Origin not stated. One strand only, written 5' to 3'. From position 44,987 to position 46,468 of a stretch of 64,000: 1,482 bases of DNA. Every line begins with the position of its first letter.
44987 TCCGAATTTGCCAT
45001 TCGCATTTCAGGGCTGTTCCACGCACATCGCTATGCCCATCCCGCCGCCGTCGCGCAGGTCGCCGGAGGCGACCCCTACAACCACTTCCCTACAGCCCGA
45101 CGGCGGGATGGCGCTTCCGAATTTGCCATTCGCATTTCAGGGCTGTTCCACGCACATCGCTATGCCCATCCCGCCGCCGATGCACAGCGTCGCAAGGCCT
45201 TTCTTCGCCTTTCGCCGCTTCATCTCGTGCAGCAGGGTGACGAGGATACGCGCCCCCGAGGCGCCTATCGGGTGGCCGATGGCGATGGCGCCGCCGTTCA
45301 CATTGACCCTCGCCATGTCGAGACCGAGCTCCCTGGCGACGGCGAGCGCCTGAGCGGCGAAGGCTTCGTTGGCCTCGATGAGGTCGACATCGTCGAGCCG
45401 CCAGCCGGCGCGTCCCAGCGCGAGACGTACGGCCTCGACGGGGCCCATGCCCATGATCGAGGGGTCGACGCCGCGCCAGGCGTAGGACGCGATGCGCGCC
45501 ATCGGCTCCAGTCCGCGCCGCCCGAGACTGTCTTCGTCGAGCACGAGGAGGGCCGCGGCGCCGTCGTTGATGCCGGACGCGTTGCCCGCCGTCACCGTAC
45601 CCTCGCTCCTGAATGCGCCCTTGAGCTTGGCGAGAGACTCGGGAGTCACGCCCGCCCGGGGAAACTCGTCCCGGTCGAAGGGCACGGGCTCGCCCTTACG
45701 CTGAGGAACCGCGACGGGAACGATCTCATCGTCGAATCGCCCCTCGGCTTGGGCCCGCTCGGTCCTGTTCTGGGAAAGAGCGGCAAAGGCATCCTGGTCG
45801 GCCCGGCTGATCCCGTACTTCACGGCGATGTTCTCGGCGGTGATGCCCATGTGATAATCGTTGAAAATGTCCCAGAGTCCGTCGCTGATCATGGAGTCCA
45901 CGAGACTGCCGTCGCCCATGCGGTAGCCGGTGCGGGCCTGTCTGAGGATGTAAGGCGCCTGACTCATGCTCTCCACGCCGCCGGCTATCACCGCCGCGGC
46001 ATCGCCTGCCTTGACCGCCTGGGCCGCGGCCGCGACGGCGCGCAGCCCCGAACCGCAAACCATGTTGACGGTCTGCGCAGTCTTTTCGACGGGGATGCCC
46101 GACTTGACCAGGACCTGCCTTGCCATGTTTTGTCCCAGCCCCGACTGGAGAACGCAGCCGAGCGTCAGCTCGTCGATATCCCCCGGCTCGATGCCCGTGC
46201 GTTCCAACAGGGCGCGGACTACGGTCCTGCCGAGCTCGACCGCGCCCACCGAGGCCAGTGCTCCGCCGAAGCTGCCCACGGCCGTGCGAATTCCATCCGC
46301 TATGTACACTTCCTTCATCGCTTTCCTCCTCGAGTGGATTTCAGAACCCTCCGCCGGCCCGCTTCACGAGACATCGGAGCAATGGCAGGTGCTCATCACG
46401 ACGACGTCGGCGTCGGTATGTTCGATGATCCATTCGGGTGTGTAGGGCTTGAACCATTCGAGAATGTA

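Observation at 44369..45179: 129-bp x 6.3 tandem array that re-duplicates the last 13 codons plus stop of the thiolase gene and its structured 3' flank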

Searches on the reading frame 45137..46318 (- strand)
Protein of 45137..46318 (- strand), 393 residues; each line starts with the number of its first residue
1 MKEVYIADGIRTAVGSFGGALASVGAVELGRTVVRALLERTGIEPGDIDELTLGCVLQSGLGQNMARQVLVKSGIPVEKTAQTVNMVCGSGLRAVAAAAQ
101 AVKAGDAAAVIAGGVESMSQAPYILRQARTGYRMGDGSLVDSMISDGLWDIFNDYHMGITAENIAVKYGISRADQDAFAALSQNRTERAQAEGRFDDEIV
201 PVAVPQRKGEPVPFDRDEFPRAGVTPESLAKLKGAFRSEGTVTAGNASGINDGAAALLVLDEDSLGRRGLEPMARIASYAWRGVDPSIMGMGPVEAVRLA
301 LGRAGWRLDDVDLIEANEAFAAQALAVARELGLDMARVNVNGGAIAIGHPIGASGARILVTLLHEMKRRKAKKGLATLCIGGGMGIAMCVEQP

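Call 9: find_encoding_contigs(protein=window:45137-46318:-, flank=10000, max_places=10)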
Protein window:45137-46318:- (393 aa): 5 contigs read that carry it; 4 places shown.
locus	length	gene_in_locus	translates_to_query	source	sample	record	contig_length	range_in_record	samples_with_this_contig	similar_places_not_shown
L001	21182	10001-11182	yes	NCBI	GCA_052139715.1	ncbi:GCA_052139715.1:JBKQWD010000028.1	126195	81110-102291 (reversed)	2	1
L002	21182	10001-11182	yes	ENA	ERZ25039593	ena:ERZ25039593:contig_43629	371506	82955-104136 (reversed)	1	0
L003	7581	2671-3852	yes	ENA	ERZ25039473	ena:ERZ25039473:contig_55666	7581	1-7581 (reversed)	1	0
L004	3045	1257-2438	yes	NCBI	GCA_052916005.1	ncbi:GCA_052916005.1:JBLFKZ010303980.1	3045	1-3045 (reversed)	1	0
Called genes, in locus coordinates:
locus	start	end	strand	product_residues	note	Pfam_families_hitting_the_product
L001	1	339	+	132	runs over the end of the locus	PF13366:PDDEXK_3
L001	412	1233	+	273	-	PF05853:BKACE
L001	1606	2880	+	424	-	PF13353:Fer4_12 (weak), PF04055:Radical_SAM, PF12544:LAM_C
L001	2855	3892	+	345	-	-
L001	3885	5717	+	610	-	PF00488:MutS_V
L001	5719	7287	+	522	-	PF09043:Lys-AminoMut_A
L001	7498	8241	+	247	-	PF16554:OAM_dimer, PF02310:B12-binding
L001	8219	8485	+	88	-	-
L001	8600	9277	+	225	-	PF01144:CoA_trans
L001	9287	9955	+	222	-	PF01144:CoA_trans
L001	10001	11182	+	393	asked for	PF00108:Thiolase_N, PF00109:ketoacyl-synt (faint), PF08541:ACP_syn_III_C (faint), PF02803:Thiolase_C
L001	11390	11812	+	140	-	-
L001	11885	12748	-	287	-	-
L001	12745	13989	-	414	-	PF00291:PALP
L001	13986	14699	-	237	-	PF00697:PRAI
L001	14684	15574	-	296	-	PF00218:IGPS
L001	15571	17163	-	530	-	PF00117:GATase, PF07722:Peptidase_C26, PF02885:Glycos_trans_3N, PF00591:Glycos_transf_3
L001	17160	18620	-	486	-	PF04715:, PF00425:Chorismate_bind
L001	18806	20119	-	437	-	PF01546:Peptidase_M20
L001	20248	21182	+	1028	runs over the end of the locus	PF07494:Reg_prop (faint), PF23748:Beta-prop_LRRK2 (faint), PF08450:SGL (faint), PF07495:Y_Y_Y, PF00990:GGDEF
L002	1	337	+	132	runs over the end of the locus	PF13366:PDDEXK_3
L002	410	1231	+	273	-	PF05853:BKACE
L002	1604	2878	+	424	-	PF13353:Fer4_12 (weak), PF04055:Radical_SAM, PF12544:LAM_C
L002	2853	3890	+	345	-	-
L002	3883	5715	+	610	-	PF00488:MutS_V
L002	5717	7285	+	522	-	PF09043:Lys-AminoMut_A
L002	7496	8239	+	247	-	PF16554:OAM_dimer, PF02310:B12-binding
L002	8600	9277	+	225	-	PF01144:CoA_trans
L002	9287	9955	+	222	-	PF01144:CoA_trans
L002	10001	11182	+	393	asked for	PF00108:Thiolase_N, PF00109:ketoacyl-synt (faint), PF08541:ACP_syn_III_C (faint), PF02803:Thiolase_C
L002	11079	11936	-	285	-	-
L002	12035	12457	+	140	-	-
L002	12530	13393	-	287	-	-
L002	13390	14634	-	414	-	PF00291:PALP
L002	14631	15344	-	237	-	PF00697:PRAI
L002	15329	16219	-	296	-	PF00218:IGPS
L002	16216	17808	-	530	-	PF00117:GATase, PF07722:Peptidase_C26, PF02885:Glycos_trans_3N, PF00591:Glycos_transf_3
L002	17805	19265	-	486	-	PF04715:, PF00425:Chorismate_bind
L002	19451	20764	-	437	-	PF01546:Peptidase_M20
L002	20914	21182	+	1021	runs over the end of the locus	PF07494:Reg_prop (faint), PF23748:Beta-prop_LRRK2 (faint), PF08450:SGL (faint), PF07495:Y_Y_Y, PF00990:GGDEF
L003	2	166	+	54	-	?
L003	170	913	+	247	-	PF16554:OAM_dimer, PF02310:B12-binding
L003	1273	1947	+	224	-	PF01144:CoA_trans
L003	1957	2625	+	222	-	PF01144:CoA_trans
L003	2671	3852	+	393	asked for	PF00108:Thiolase_N, PF00109:ketoacyl-synt (faint), PF08541:ACP_syn_III_C (faint), PF02803:Thiolase_C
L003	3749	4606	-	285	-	-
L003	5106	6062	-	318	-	-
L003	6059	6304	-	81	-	-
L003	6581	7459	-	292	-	PF00291:PALP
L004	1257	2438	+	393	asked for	PF00108:Thiolase_N, PF00109:ketoacyl-synt (faint), PF08541:ACP_syn_III_C (faint), PF02803:Thiolase_C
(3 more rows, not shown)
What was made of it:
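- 45137..46318 (-): Acetyl-CoA C-acetyltransferase (thiolase) gene, 393 aa. It is the last gene of a lysine-fermentation operon. Its last 42 nt (45137-45178) are segment A of unit 1. Operon context kce-kamA-kamDE-CoA-transferase A/B-thiolase from the Pfam marks on L001/L002 (call 9).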

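Call 13: find_homologous_proteins(query=window:45137-46318:-, max_evalue=1e-100)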
Query window:45137-46318:- (393 aa): 7990 proteins with E <= 1e-100 among 8000 candidates; the best 120 are listed.
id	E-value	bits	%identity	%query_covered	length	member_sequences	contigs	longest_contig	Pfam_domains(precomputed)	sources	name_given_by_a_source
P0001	1.6e-248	842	100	100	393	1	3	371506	PF02803.25,PF00109.33,PF00108.30,PF08541.17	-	-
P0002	4.2e-248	841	100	100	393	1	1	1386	PF02803.25,PF00109.33,PF00108.30,PF08541.17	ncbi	-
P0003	2.1e-223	760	88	100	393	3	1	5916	PF02803.25,PF00109.33,PF00108.30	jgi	jgi:acetyl-CoA C-acetyltransferase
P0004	2.2e-222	756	88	100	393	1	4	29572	PF02803.25,PF00109.33,PF00108.30,PF08541.17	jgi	jgi:acetyl-CoA C-acetyltransferase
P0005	5.3e-222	755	87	100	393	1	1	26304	PF02803.25,PF00109.33,PF00108.30,PF08541.17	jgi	jgi:acetyl-CoA C-acetyltransferase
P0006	9.4e-217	738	87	100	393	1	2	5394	PF02803.25,PF00108.30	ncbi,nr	ncbi:MAG: acetyl-CoA C-acetyltransferase [Treponema sp.]|nr:acetyl-CoA C-acetyltransferase [Treponem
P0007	1.1e-216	738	87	100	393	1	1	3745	PF02803.25,PF00108.30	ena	-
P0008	2.8e-216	736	85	100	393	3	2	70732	PF02803.25,PF00109.33,PF00108.30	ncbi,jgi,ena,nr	ncbi:MAG TPA: acetyl-CoA C-acetyltransferase [Rectinemataceae bacterium]|nr:acetyl-CoA C-acetyltrans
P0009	3.0e-216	736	86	100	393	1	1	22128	PF02803.25,PF00108.30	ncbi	-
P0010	1.5e-215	734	86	100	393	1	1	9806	PF02803.25,PF00108.30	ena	-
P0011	4.5e-210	716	82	100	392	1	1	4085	PF02803.25,PF00108.30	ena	-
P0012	9.3e-210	715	82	100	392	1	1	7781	PF02803.25,PF00108.30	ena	-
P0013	1.7e-205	701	84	100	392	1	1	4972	PF02803.25,PF00108.30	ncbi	-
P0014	1.6e-201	688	79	100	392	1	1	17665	PF02803.25,PF00108.30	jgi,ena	-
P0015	4.1e-195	667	76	100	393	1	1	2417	PF02803.25,PF00108.30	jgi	jgi:acetyl-CoA C-acetyltransferase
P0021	2.3e-191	654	77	100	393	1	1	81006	PF02803.25,PF00109.33,PF00108.30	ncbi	-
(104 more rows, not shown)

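Call 14: search_protein_families(library=pfam, proteins=[window:45137-46318:-], max_evalue=0.1)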
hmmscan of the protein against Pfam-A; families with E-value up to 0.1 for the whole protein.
window:45137-46318:- (393 aa): 5 families
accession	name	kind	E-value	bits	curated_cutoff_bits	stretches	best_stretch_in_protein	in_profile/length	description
PF00108.29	Thiolase_N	-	4.6e-99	331.5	26.4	1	4-262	1-259/260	Thiolase, N-terminal domain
PF02803.24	Thiolase_C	-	3.5e-52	175.7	27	1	271-391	2-122/123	Thiolase, C-terminal domain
PF00109.32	ketoacyl-synt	-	8.3e-06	26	20.8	1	82-121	168-207/252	Beta-ketoacyl synthase, N-terminal domain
PF08541.16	ACP_syn_III_C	-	1.6e-05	25.4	26.6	1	302-388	2-83/90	3-Oxoacyl-[acyl-carrier-protein (ACP)] synthase III C terminal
PF22691.2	Thiolase_C_1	-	0.0013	18.9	28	1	294-333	21-60/144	Thiolase C-terminal domain-like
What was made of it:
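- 45137..46318 (-): Pfam Thiolase_N 4.6e-99 and Thiolase_C 3.5e-52 (call 14).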

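Call 16: find_encoding_contigs(protein=P0004, flank=4000, max_places=4)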
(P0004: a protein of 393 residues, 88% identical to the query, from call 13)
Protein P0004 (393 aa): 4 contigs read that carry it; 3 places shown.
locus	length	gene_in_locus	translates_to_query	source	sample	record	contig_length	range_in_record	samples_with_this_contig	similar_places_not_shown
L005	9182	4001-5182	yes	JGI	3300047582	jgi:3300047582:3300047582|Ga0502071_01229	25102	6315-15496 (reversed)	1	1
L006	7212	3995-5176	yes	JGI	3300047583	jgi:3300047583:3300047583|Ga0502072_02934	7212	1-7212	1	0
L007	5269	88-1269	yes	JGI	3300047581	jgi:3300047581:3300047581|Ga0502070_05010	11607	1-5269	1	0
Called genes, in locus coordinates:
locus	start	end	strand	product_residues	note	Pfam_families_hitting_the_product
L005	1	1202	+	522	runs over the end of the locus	PF09043:Lys-AminoMut_A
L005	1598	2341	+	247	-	PF16554:OAM_dimer, PF02310:B12-binding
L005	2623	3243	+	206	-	PF01144:CoA_trans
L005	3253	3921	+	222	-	PF01144:CoA_trans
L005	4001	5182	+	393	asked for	PF00108:Thiolase_N, PF00109:ketoacyl-synt (faint), PF08541:ACP_syn_III_C (faint), PF02803:Thiolase_C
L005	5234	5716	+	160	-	PF00015:MCPsignal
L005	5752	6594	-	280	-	PF00290:Trp_syntA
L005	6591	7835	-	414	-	PF00291:PALP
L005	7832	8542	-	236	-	PF00697:PRAI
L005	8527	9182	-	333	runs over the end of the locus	PF00218:IGPS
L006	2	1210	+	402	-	?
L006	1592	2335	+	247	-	PF16554:OAM_dimer, PF02310:B12-binding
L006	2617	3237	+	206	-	PF01144:CoA_trans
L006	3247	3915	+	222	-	PF01144:CoA_trans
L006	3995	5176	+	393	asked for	PF00108:Thiolase_N, PF00109:ketoacyl-synt (faint), PF08541:ACP_syn_III_C (faint), PF02803:Thiolase_C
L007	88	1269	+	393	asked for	PF00108:Thiolase_N, PF00109:ketoacyl-synt (faint), PF08541:ACP_syn_III_C (faint), PF02803:Thiolase_C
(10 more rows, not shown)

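Call 17: find_encoding_contigs(protein=P0008, flank=4000, max_places=3)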
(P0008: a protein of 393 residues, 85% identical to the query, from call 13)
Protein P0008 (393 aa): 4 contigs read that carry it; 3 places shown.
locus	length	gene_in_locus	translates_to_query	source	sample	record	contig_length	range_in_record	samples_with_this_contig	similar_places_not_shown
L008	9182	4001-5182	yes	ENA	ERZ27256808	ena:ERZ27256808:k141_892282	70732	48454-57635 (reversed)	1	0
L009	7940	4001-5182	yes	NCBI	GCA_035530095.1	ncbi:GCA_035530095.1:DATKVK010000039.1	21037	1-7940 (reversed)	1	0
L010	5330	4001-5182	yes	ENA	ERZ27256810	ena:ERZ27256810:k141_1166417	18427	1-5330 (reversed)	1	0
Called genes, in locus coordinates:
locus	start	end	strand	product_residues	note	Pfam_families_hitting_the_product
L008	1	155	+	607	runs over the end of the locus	PF00488:MutS_V (faint)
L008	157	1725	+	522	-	PF09043:Lys-AminoMut_A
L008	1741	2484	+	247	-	PF16554:OAM_dimer, PF02310:B12-binding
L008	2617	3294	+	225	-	PF01144:CoA_trans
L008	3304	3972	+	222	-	PF01144:CoA_trans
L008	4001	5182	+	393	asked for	PF00108:Thiolase_N, PF00109:ketoacyl-synt (weak), PF02803:Thiolase_C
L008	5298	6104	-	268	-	PF00290:Trp_syntA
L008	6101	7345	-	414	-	PF00291:PALP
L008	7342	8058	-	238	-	PF00697:PRAI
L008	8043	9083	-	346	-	-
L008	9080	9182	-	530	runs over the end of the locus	PF00117:GATase, PF07722:Peptidase_C26, PF02885:Glycos_trans_3N, PF00591:Glycos_transf_3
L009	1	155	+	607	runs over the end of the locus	PF00488:MutS_V (faint)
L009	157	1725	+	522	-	PF09043:Lys-AminoMut_A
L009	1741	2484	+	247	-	PF16554:OAM_dimer, PF02310:B12-binding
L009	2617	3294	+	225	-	PF01144:CoA_trans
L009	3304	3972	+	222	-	PF01144:CoA_trans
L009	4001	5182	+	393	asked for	PF00108:Thiolase_N, PF00109:ketoacyl-synt (weak), PF02803:Thiolase_C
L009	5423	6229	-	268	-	PF00290:Trp_syntA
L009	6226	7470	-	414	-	PF00291:PALP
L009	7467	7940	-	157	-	PF00697:PRAI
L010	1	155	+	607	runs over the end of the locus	PF00488:MutS_V (faint)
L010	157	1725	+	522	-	PF09043:Lys-AminoMut_A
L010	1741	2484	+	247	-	PF16554:OAM_dimer, PF02310:B12-binding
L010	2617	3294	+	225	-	PF01144:CoA_trans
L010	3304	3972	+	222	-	PF01144:CoA_trans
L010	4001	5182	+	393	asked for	PF00108:Thiolase_N, PF00109:ketoacyl-synt (weak), PF02803:Thiolase_C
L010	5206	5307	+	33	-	-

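Call 18: find_encoding_contigs(protein=P0003, flank=4000, max_places=3)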
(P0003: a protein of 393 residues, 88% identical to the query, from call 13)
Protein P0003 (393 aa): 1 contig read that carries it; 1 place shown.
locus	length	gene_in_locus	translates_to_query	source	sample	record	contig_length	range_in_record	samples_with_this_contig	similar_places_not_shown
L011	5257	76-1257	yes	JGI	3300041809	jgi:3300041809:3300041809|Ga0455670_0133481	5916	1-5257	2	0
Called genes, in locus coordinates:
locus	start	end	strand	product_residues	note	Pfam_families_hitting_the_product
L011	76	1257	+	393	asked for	PF00108:Thiolase_N, PF00109:ketoacyl-synt (weak), PF02803:Thiolase_C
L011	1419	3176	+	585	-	PF04108:ATG17_like (faint), PF00672:HAMP (weak), PF00015:MCPsignal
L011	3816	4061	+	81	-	-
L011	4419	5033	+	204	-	PF00440:TetR_N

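Call 25: find_encoding_contigs(protein=P0009, flank=3000, max_places=3)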
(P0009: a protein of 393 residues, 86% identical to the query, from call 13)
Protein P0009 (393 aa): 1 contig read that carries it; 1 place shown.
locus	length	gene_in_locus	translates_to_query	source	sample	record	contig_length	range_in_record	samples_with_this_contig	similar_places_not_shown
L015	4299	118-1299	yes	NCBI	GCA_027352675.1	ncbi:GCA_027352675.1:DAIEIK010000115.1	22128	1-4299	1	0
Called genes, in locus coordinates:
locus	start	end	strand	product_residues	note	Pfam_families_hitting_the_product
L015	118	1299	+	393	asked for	PF00108:Thiolase_N, PF02803:Thiolase_C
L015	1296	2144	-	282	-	PF00290:Trp_syntA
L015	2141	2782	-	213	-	PF00291:PALP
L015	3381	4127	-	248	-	PF00697:PRAI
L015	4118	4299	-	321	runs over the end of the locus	PF00218:IGPS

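Call 26: find_encoding_contigs(protein=P0012, flank=3000, max_places=3)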
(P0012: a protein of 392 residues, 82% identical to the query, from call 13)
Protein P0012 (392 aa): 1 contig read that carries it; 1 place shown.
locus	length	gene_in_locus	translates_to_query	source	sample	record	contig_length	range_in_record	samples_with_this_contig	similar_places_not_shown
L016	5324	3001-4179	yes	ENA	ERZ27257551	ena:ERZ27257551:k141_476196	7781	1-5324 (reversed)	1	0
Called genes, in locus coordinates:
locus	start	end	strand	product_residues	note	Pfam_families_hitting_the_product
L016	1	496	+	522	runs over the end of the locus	PF09043:Lys-AminoMut_A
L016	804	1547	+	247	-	PF16554:OAM_dimer, PF02310:B12-binding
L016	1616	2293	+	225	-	PF01144:CoA_trans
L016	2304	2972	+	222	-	PF01144:CoA_trans, PF13336:AcetylCoA_hyd_C (weak)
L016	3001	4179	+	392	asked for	PF00108:Thiolase_N, PF02803:Thiolase_C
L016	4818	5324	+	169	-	?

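Call 27: find_encoding_contigs(protein=P0014, flank=3000, max_places=3)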
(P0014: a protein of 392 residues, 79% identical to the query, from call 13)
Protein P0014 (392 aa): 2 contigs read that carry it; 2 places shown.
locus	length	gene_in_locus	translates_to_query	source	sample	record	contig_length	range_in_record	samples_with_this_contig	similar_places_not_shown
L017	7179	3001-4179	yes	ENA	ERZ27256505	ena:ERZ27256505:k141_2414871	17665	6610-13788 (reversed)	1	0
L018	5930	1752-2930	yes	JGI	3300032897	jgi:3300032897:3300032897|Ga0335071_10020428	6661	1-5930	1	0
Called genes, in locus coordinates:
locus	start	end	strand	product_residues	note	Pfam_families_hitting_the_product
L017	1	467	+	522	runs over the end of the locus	PF09043:Lys-AminoMut_A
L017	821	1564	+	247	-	PF16554:OAM_dimer, PF02310:B12-binding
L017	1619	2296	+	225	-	PF01144:CoA_trans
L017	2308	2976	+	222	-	PF01144:CoA_trans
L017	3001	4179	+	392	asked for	PF00108:Thiolase_N, PF02803:Thiolase_C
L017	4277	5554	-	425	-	PF01546:Peptidase_M20, PF07687:M20_dimer (faint)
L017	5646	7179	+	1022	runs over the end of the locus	PF23748:Beta-prop_LRRK2 (faint), PF08450:SGL (faint), PF07494:Reg_prop (weak), PF07495:Y_Y_Y, PF00990:GGDEF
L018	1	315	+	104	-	?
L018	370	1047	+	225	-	PF01144:CoA_trans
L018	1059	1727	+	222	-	PF01144:CoA_trans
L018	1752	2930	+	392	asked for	PF00108:Thiolase_N, PF02803:Thiolase_C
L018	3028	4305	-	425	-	PF01546:Peptidase_M20, PF07687:M20_dimer (faint)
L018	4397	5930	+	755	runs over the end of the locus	?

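Call 39: find_encoding_contigs(protein=P0002, flank=2000, max_places=4)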
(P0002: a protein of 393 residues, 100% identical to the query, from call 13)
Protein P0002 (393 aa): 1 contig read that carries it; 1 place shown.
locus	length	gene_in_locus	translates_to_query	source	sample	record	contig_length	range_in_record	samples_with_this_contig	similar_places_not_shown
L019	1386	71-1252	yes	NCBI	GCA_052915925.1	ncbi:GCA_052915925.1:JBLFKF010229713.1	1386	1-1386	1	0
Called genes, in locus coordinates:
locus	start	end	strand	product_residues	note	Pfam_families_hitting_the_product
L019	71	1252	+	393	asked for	PF00108:Thiolase_N, PF00109:ketoacyl-synt (faint), PF08541:ACP_syn_III_C (faint), PF02803:Thiolase_C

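Call 40: find_encoding_contigs(protein=P0011, flank=2500, max_places=3)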
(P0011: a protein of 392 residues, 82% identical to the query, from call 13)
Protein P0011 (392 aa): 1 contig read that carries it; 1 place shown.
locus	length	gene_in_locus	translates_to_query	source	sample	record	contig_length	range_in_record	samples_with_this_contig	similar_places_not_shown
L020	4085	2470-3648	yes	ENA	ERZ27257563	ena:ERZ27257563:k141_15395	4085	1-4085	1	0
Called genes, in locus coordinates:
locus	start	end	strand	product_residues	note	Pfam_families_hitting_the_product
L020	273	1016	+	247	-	PF16554:OAM_dimer, PF02310:B12-binding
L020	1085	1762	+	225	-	PF01144:CoA_trans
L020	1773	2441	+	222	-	PF01144:CoA_trans, PF13336:AcetylCoA_hyd_C (weak)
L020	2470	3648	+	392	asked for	PF00108:Thiolase_N, PF02803:Thiolase_C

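Call 41: find_encoding_contigs(protein=P0013, flank=2500, max_places=3)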
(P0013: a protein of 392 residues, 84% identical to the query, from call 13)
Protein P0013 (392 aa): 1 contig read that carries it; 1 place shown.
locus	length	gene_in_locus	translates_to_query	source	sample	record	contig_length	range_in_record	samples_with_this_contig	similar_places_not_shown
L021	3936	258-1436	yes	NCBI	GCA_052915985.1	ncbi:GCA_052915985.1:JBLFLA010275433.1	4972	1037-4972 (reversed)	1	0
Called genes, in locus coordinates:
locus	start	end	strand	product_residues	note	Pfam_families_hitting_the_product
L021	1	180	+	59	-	?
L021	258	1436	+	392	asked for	PF00108:Thiolase_N, PF02803:Thiolase_C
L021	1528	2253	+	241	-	PF00106:adh_short, PF08659:KR, PF13460:NAD_binding_10 (faint), PF13561:adh_short_C2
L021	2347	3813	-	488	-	PF00083:Sugar_tr, PF06609:TRI12 (weak), PF07690:MFS_1, PF00083:Sugar_tr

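Call 61: find_encoding_contigs(protein=P0021, flank=1500, max_places=2)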
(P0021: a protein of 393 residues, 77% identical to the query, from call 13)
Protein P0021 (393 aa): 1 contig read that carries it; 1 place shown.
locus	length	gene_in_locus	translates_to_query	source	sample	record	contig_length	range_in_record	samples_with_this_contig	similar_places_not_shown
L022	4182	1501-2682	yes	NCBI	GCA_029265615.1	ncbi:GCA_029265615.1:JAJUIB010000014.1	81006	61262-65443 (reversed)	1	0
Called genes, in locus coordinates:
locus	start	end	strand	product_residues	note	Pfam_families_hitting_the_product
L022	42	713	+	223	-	PF01144:CoA_trans, PF02550:AcetylCoA_hydro (faint)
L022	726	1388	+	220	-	PF01144:CoA_trans, PF13336:AcetylCoA_hyd_C (weak)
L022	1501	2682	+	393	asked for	PF00108:Thiolase_N, PF00109:ketoacyl-synt (faint), PF02803:Thiolase_C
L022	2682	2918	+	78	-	-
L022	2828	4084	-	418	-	PF01546:Peptidase_M20, PF07687:M20_dimer (weak)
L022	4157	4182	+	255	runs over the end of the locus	PF01966:HD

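Call 62: find_encoding_contigs(protein=P0006, flank=1500, max_places=3)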
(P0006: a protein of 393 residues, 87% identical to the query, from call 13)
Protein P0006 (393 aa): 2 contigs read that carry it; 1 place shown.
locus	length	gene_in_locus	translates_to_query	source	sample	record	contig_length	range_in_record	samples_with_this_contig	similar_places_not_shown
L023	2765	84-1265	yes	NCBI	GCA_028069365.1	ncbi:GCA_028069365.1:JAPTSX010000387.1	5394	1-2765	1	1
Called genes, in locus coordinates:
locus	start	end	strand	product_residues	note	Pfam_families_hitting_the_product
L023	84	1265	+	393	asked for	PF00108:Thiolase_N, PF02803:Thiolase_C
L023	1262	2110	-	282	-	PF00290:Trp_syntA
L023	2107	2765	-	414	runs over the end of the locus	PF00291:PALP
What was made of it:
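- Several related lineages lost the module (calls 18, 25, 27, 41, 62).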
